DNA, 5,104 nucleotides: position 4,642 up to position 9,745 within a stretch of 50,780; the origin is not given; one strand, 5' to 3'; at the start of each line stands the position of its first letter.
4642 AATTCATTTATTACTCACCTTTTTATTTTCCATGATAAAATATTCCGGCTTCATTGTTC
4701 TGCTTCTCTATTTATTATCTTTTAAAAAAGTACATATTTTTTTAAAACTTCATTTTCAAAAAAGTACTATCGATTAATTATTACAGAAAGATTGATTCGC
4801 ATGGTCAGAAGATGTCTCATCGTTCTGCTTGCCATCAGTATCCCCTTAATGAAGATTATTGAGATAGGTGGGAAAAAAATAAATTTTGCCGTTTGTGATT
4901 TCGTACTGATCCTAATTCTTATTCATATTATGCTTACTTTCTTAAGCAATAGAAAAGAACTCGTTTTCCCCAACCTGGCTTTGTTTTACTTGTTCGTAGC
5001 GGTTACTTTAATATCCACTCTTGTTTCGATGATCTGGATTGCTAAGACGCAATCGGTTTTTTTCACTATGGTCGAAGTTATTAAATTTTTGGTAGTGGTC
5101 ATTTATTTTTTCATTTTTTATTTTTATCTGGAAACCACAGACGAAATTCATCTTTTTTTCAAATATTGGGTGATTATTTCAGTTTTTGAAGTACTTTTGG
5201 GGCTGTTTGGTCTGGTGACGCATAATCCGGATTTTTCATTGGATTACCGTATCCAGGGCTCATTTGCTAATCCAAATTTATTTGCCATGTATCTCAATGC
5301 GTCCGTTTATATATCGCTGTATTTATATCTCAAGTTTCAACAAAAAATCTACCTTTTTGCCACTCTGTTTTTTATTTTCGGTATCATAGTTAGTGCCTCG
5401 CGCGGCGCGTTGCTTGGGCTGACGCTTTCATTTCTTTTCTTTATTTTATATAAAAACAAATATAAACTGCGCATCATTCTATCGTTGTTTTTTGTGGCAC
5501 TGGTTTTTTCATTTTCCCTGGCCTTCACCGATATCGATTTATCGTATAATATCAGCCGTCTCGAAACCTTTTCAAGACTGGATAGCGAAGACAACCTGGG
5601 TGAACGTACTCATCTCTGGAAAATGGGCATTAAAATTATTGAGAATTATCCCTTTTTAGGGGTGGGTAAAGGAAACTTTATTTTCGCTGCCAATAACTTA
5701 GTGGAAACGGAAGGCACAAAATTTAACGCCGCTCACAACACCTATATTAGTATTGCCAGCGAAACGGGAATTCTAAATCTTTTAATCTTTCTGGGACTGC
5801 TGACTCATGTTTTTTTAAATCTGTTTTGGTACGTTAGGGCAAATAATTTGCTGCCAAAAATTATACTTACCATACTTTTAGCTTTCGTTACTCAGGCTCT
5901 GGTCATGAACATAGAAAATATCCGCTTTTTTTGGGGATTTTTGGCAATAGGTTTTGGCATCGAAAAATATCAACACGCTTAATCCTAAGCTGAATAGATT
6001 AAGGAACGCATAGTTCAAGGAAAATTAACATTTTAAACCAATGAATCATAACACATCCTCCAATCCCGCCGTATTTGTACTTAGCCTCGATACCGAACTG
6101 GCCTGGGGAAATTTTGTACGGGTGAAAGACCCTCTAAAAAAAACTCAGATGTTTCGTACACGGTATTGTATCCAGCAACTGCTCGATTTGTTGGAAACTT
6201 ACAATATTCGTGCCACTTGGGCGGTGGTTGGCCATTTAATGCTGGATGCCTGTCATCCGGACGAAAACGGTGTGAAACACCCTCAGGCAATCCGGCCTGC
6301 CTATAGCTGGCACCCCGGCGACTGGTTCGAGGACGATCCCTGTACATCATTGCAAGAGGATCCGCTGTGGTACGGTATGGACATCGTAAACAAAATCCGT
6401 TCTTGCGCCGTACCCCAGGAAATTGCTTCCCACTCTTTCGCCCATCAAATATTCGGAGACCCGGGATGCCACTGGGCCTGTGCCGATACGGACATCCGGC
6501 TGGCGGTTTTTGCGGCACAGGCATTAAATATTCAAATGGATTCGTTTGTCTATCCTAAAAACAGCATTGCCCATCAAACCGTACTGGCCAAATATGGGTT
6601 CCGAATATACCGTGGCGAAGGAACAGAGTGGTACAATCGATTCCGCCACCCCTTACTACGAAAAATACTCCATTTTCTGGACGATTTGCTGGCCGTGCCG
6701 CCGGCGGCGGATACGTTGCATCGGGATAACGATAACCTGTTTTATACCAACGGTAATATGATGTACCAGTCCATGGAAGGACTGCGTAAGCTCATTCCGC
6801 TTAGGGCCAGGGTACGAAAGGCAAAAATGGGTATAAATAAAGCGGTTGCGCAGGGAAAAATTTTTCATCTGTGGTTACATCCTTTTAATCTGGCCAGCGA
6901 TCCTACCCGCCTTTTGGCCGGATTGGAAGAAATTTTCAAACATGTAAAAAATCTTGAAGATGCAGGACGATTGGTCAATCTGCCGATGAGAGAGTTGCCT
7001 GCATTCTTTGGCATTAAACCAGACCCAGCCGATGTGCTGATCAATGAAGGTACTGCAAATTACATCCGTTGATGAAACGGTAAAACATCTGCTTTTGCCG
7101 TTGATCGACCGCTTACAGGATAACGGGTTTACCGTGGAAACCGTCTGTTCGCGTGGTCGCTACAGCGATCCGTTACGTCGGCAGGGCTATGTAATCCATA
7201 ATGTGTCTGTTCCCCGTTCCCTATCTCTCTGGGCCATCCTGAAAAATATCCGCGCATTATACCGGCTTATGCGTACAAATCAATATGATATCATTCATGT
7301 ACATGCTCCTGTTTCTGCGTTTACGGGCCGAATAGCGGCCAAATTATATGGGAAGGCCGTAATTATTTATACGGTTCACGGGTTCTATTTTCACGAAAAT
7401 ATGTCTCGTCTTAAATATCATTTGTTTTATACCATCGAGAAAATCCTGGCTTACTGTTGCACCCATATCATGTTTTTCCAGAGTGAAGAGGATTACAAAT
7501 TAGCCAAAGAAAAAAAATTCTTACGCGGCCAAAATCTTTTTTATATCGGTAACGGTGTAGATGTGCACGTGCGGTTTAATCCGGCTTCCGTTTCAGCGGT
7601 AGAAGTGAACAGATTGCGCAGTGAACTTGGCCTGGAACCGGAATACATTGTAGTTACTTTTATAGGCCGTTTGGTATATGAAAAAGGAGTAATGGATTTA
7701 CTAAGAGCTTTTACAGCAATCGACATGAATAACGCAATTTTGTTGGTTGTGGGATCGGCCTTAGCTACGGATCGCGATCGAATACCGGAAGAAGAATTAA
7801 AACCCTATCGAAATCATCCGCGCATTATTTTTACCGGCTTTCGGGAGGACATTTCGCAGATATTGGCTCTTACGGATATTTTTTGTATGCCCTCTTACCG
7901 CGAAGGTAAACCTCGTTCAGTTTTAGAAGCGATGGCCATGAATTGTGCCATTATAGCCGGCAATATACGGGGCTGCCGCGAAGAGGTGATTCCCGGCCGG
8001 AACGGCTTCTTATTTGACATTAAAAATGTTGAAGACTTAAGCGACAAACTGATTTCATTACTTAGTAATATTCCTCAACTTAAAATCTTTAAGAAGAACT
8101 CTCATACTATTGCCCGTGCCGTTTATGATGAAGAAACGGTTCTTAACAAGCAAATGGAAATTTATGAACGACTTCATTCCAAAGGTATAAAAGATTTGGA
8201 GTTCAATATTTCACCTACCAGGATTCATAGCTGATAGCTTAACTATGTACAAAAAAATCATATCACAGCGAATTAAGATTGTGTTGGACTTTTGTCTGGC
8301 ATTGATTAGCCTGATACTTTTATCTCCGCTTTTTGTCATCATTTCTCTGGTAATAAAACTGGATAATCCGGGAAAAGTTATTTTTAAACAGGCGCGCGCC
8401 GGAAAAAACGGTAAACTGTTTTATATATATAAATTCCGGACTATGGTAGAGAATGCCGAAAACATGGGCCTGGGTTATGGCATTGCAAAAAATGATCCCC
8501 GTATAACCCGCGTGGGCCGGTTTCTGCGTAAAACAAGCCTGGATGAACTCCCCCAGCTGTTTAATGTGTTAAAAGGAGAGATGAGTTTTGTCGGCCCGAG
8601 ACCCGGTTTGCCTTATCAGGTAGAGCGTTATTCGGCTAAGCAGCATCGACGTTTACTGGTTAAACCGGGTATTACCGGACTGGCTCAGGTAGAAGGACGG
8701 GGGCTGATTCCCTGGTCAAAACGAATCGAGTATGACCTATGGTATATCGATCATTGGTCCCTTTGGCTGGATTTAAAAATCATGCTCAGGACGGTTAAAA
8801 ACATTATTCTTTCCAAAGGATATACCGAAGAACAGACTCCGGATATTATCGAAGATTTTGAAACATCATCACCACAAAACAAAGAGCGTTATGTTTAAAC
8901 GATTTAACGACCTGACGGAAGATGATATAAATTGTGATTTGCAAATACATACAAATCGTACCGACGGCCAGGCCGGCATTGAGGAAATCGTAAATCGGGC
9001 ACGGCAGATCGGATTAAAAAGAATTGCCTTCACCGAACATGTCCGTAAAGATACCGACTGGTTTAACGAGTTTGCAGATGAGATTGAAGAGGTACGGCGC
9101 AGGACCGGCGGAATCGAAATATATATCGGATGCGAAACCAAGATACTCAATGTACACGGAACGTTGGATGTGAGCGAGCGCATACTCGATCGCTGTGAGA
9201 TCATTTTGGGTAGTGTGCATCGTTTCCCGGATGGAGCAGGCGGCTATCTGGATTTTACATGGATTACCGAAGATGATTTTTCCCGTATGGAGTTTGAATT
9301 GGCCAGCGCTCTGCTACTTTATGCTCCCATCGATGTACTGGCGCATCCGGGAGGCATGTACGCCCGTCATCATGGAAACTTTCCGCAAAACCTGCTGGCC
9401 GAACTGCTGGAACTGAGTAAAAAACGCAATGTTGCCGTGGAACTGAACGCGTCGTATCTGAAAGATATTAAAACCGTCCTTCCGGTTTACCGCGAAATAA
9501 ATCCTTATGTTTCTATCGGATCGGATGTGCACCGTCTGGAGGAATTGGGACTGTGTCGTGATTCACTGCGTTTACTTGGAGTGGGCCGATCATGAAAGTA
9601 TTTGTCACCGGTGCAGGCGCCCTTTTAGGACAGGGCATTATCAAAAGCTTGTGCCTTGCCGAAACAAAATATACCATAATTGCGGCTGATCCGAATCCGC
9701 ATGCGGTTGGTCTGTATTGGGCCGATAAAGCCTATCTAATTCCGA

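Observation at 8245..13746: Predicted N-acylated di-amino sugar pathway: PglF-like dehydratase plus DegT aminotransferase plus an ATP-grasp ligase in place of the usual N-acetyltransferase, with a PglC-type initiating transferase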

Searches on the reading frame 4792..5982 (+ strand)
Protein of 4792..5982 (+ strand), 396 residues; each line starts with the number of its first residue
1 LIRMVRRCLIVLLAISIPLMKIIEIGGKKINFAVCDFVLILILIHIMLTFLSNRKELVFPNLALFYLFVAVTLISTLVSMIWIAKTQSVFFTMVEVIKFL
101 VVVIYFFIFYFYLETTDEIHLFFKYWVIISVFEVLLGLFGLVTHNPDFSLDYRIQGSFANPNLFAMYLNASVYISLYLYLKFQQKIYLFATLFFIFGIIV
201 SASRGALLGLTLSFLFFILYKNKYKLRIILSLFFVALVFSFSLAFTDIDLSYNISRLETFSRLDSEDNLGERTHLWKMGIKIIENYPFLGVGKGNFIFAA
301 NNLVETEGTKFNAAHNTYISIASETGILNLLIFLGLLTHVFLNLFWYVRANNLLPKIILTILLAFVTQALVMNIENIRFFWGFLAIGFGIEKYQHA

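Call 3: search_protein_families(library=pfam, proteins=[window:4792-5982:+])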
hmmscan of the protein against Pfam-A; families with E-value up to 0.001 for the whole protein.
window:4792-5982:+ (396 aa): 1 family
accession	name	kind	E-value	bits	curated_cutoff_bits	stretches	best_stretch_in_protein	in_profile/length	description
PF04932.20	Wzy_C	-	7e-24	84.7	31.7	1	190-334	2-149/149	O-Antigen ligase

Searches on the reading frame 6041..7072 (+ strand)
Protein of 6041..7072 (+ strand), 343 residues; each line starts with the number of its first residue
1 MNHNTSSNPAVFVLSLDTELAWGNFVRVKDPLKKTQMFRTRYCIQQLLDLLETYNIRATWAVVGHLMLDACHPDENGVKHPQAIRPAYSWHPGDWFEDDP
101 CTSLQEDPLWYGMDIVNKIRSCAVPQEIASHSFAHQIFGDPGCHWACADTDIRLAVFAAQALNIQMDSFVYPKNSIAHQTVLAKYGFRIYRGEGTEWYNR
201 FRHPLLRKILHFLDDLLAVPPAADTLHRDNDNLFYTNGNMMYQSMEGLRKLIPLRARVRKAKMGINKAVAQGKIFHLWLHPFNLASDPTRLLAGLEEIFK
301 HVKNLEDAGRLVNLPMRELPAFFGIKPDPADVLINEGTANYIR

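Call 3: search_protein_families(library=pfam, proteins=[window:6041-7072:+])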
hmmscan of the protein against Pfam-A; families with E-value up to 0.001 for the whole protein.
window:6041-7072:+ (343 aa): 0 families

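Call 4: search_protein_families(library=ncbifam, proteins=[window:6041-7072:+])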
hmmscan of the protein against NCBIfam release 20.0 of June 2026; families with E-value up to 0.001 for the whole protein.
window:6041-7072:+ (343 aa): 0 families

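Call 31: search_protein_families(library=pfam, proteins=[window:6041-7072:+], max_evalue=0.001)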
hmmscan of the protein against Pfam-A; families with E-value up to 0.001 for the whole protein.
window:6041-7072:+ (343 aa): 0 families

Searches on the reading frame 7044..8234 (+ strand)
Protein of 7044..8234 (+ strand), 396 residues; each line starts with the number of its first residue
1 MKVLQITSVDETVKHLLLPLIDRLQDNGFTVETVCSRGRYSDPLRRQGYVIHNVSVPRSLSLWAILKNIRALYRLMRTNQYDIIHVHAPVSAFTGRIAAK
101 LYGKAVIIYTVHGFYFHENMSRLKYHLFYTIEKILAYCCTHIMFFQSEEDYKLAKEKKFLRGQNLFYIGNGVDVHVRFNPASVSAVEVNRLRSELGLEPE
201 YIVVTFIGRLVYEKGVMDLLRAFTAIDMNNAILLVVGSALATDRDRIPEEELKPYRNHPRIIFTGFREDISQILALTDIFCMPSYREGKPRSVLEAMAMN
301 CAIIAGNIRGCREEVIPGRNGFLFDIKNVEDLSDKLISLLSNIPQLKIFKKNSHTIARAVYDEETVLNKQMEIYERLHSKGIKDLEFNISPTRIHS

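Call 3: search_protein_families(library=pfam, proteins=[window:7044-8234:+])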
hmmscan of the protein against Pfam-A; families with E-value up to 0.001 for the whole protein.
window:7044-8234:+ (396 aa): 5 families
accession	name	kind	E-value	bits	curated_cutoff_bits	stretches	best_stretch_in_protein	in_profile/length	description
PF00534.26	Glycos_transf_1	-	3.2e-32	111.9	26.4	1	190-353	4-169/172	Glycosyl transferases group 1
PF13692.12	Glyco_trans_1_4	-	1.6e-29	103.4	27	1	203-342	3-142/142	Glycosyl transferases group 1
PF13477.12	Glyco_trans_4_2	-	4e-19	69.6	23.4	1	16-143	12-136/139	Glycosyl transferase 4-like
PF13439.12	Glyco_transf_4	-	2.1e-18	67.4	28.5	1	20-174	11-168/170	Glycosyltransferase Family 4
PF13579.12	Glyco_trans_4_4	-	3.1e-15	57.3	29.7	1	20-136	10-125/158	Glycosyl transferase 4-like domain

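Call 4: search_protein_families(library=ncbifam, proteins=[window:7044-8234:+])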
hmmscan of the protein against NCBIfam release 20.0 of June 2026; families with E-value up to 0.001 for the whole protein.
window:7044-8234:+ (396 aa): 34 families (the best 25 are shown)
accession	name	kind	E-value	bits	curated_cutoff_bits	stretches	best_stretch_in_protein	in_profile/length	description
TIGR03088.1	stp2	hypoth_equivalog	3.6e-26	92.1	409.05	1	18-376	21-372/374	TIGR03088 family PEP-CTERM/XrtA system glycosyltransferase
TIGR03999.1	thiol_BshA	equivalog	2.1e-25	89.4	273.7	1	72-377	76-373/375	N-acetyl-alpha-D-glucosaminyl L-malate synthase BshA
NF047684.1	TeichurnBiosyTuaC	equivalog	1.3e-21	77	550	1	151-377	173-389/391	teichuronic acid biosynthesis protein TuaC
TIGR02149.1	glgA_Coryne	subfamily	1.3e-19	70.6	302.4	1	79-376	82-389/391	glycogen synthase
TIGR04063.1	stp3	hypoth_equivalog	5.7e-18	65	442.05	1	64-377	76-395/397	TIGR04063 family PEP-CTERM/XrtA system glycosyltransferase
TIGR04157.1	glyco_rSAM_CFB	subfamily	1.5e-15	57.2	400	1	137-372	168-404/406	TIGR04157 family glycosyltransferase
NF049988.1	MGlcDAGSynMgs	equivalog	9.3e-14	51.6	400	1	47-381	57-391/398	alpha-monoglucosyldiacylglycerol synthase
NF046085.1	XrtY_assoc_Gly1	equivalog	2.8e-13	49.5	400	1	71-378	87-385/387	XrtY-associated glycosyltransferase XYAG1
NF038298.1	EPS_HpsO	equivalog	9.3e-13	47.7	575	1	187-377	187-387/388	hormogonium polysaccharide biosynthesis glycosyltransferase HpsO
TIGR02095.1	glgA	subfamily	1.2e-12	47.3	328.45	1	148-345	227-444/477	glycogen/starch synthase, ADP-glucose type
TIGR03449.1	mycothiol_MshA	equivalog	1.3e-12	47.4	462.5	1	77-375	99-401/406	D-inositol-3-phosphate glycosyltransferase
NF038295.1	EPS_HpsP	equivalog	1.7e-12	47.1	550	1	76-377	88-387/388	hormogonium polysaccharide biosynthesis glycosyltransferase HpsP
NF041876.1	EPS_EpsE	equivalog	2.8e-12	46.6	400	1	200-349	213-368/389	exopolysaccharide biosynthesis GT4 family glycosyltransferase EpsE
TIGR04047.1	MSMEG_0565_glyc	hypoth_equivalog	1.7e-11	43.8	259.85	1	71-374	78-371/373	MSMEG_0565 family glycosyltransferase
NF053787.1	GlcN_PG_synth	equivalog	2e-11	43.4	480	1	170-378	171-360/361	N-acetylglucosaminyl phosphatidylglycerol synthase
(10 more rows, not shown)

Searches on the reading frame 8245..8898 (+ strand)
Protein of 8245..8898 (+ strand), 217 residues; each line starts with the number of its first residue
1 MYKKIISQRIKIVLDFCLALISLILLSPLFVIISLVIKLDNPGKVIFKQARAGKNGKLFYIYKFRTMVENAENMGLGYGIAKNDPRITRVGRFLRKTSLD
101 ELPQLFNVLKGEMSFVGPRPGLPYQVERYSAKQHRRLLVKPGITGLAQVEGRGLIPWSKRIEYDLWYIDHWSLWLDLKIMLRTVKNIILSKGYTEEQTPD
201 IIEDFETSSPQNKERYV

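Call 3: search_protein_families(library=pfam, proteins=[window:8245-8898:+])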
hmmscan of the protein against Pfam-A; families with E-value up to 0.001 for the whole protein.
window:8245-8898:+ (217 aa): 2 families
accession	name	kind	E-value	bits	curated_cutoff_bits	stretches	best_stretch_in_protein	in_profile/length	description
PF02397.22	Bac_transf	-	2e-71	239.7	27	1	11-188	1-178/179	Bacterial sugar transferase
PF24901.1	HTH_MCM7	-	0.00097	19.4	26.5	0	178-207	31-60/76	DNA replication licensing factor MCM7, winged helix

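Call 4: search_protein_families(library=ncbifam, proteins=[window:8245-8898:+])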
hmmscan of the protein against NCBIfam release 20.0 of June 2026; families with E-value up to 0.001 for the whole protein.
window:8245-8898:+ (217 aa): 10 families
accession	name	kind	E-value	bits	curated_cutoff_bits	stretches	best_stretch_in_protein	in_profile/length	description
TIGR03025.1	EPS_sugtrans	subfamily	5.5e-91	306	295.55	1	7-192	254-443/445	exopolysaccharide biosynthesis polyprenyl glycosylphosphotransferase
TIGR03023.1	WcaJ_sugtrans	equivalog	2.8e-80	270.8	410.75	1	6-191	258-450/453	undecaprenyl-phosphate glucose phosphotransferase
TIGR03022.1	WbaP_sugtrans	subfamily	3.4e-73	247.5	403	2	82-192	344-454/456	undecaprenyl-phosphate galactose phosphotransferase WbaP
TIGR03013.1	EpsB_2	subfamily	7.7e-59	199.9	393.35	1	6-192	250-441/443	TIGR03013 family XrtA/PEP-CTERM system glycosyltransferase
NF041877.1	EPS_EpsZ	equivalog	3.1e-58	197.5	800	1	10-192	265-457/459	exopolysaccharide biosynthesis polyisoprenyl-phosphate hexose-1-phosphate transferase EpsZ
NF052601.1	undeca_RfbP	equivalog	1.7e-57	194.5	330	2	82-191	130-239/244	undecaprenyl-phosphate galactose phosphotransferase family protein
NF007518.0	PRK10124.1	equivalog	5.6e-51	173.7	684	1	7-188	270-458/464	undecaprenyl-phosphate glucose phosphotransferase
NF011751.0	PRK15204.1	equivalog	2.9e-47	161.4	907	1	6-189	275-471/476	undecaprenyl-phosphate galactose phosphotransferase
NF050817.1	PolSacchBiosHfsE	equivalog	2.5e-46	158.4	750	1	10-185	271-457/467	polysaccharide biosynthesis protein HfsE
NF045514.1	glycotran_HepC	equivalog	2.2e-28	99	140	1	6-120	112-211/220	heterocyst development glycosyltransferase HepC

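Call 72: search_solved_structures(query=window:8245-8898:+, max_evalue=1e-10)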
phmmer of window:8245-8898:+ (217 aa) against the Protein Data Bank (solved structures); distinct sequences matched with E-value up to 1e-10: 7.
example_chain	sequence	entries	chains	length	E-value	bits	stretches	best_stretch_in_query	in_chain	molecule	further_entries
8e37_B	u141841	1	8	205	2.2e-46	161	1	10-196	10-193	N,N'-diacetylbacilliosaminyl-1-phosphate transferase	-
8g1n_A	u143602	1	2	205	1.1e-45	158.8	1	10-196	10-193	N,N'-diacetylbacilliosaminyl-1-phosphate transferase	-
8t53_A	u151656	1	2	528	1.4e-45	158.5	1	7-189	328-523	Undecaprenyl-phosphate galactose phosphotransferase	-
30wc_A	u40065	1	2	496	1e-44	155.6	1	7-196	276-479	Undecaprenyl-phosphate galactose phosphotransferase WbaP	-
9s7s_A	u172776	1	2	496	1e-44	155.6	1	7-196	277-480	UDP-Gal::undecaprenolphosphate Gal-1-P transferase WbaP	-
9s8l_A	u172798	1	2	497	1e-44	155.6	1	7-196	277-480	UDP-Gal::undecaprenolphosphate Gal-1-P transferase WbaP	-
30us_A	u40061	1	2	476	7.1e-44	152.9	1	7-190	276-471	UDP-Gal::undecaprenolphosphate Gal-1-P transferase WbaP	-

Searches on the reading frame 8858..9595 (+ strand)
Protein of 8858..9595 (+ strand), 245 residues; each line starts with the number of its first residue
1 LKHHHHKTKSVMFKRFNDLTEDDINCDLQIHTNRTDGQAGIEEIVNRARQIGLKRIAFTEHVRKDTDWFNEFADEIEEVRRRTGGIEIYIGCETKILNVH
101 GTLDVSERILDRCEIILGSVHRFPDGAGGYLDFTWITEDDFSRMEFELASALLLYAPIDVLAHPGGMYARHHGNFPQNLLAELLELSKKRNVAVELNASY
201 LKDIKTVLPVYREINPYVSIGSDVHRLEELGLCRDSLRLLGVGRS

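Call 3: search_protein_families(library=pfam, proteins=[window:8858-9595:+])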
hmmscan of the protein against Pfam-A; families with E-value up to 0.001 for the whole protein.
window:8858-9595:+ (245 aa): 1 family
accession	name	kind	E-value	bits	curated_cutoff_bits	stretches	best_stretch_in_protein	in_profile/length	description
PF02811.25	PHP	-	1.8e-14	54.9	26.4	1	27-198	1-163/164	PHP domain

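Call 4: search_protein_families(library=ncbifam, proteins=[window:8858-9595:+])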
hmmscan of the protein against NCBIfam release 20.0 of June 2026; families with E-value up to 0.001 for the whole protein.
window:8858-9595:+ (245 aa): 11 families
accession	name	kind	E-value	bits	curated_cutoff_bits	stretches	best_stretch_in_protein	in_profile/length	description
NF006375.0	PRK08609.1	equivalog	1.1e-16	60.5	426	1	18-231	329-535/571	DNA polymerase/3'-5' exonuclease PolX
NF006702.0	PRK09248.1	domain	3.3e-16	59.5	264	1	25-122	4-103/246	PHP domain-containing protein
NF005928.0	PRK07945.1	equivalog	1.8e-12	47.3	250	1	22-121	96-201/337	PHP domain-containing protein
NF006251.0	PRK08392.1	equivalog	5.9e-12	45.5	212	1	27-238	3-198/216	hypothetical protein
TIGR01856.1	hisJ_fam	subfamily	1.5e-07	31.4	90.2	1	27-123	2-113/252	histidinol-phosphatase HisJ family protein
NF005596.0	PRK07328.1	subfamily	9.6e-07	28.4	202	1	26-232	4-238/269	histidinol-phosphatase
NF041661.1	Cycl_ph_dihydrol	equivalog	1.4e-05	24.5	500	1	27-88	1-61/259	phosphoribosyl 1,2-cyclic phosphate 1,2-diphosphodiesterase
NF004086.0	PRK05588.1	equivalog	4.6e-05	23.5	321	1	27-231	3-226/255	histidinol phosphate phosphatase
NF041577.1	nside_bi_sphtase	equivalog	4.6e-05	22.7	400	0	25-101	3-78/276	3',5'-nucleoside bisphosphate phosphatase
NF004981.0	PRK06361.1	equivalog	5.3e-05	22.7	117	0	26-93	2-70/217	histidinol phosphate phosphatase domain-containing protein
NF047791.1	RNaseRnm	equivalog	0.00048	19.5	375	0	26-63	3-40/275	RNase RNM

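Call 16: search_solved_structures(query=window:8858-9595:+, max_evalue=0.01)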
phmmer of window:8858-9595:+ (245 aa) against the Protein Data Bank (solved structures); distinct sequences matched with E-value up to 0.01: 4.
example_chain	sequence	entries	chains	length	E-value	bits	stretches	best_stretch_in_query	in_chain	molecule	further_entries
1m65_A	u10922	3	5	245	1.5e-06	31.5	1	26-240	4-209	Hypothetical protein ycdX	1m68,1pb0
3b0y_A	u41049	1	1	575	5.8e-06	29.6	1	23-122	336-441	DNA polymerase beta family (X family)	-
3au2_A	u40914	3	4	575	6.4e-06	29.5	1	23-122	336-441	DNA polymerase beta family (X family)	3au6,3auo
3b0x_A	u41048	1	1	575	6.5e-06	29.5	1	23-122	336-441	DNA polymerase beta family (X family)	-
